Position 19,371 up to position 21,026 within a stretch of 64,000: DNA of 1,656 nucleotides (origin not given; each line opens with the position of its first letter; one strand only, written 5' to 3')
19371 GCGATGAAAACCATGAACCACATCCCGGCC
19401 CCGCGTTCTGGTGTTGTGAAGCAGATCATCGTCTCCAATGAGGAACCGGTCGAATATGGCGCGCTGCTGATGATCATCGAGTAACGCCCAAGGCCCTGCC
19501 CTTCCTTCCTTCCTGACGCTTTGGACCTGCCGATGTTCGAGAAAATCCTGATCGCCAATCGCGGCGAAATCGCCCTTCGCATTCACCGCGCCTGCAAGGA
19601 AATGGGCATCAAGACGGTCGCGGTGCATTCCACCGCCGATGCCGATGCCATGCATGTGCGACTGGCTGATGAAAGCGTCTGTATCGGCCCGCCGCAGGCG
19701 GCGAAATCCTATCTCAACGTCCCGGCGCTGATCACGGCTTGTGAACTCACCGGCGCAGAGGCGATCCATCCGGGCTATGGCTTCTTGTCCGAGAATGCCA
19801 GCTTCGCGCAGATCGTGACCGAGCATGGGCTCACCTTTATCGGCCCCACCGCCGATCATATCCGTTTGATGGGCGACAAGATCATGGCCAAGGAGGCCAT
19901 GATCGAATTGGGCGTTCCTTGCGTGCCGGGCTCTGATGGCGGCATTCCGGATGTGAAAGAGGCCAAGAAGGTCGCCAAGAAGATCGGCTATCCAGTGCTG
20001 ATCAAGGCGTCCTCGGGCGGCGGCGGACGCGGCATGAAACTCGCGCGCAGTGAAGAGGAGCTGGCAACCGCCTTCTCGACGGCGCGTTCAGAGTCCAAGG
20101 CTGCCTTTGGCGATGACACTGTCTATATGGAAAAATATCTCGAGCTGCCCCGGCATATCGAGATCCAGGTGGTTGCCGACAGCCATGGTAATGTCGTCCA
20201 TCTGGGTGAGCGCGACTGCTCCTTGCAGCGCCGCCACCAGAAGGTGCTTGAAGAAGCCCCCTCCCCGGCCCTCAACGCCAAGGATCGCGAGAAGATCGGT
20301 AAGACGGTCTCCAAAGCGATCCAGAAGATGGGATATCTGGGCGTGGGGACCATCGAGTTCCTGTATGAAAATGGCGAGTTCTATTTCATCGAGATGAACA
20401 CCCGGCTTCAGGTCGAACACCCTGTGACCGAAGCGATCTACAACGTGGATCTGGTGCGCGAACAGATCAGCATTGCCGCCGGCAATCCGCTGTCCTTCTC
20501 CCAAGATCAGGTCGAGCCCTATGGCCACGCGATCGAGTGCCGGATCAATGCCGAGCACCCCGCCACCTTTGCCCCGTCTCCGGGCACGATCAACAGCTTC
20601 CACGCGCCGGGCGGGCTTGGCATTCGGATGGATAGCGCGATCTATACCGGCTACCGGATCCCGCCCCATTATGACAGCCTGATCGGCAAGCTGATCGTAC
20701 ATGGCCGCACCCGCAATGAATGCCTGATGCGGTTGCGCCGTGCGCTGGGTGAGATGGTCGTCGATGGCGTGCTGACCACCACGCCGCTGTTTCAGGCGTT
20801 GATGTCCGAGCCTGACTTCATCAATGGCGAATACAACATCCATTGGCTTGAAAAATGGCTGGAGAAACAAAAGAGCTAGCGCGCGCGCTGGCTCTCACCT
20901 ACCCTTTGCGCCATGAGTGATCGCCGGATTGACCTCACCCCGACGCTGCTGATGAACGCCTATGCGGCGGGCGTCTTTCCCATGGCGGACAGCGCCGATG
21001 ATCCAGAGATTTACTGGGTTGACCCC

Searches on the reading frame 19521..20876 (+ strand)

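Call 37: search_protein_families(library=pfam, proteins=[window:19521-20876:+], max_evalue=0.00001)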
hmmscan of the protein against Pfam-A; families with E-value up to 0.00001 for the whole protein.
window:19521-20876:+ (452 aa): 5 families
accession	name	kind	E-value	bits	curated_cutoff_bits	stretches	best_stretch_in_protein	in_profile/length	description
PF02786.22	CPSase_L_D2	-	1.9e-78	263.3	19.8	1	119-325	1-209/211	Carbamoyl-phosphate synthase L chain, ATP binding domain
PF00289.28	Biotin_carb_N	-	1.9e-46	157.5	25.5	1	5-114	1-110/110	Biotin carboxylase, N-terminal domain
PF02785.25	Biotin_carb_C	-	1.4e-37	128.5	32.4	1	339-444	1-107/108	Biotin carboxylase C-terminal domain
PF02222.28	ATP-grasp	-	4.1e-14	53.1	27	1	144-295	18-162/179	ATP-grasp domain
PF07478.18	Dala_Dala_lig_C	-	3.7e-11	43.3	24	1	148-294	28-174/204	D-ala D-ala ligase C-terminus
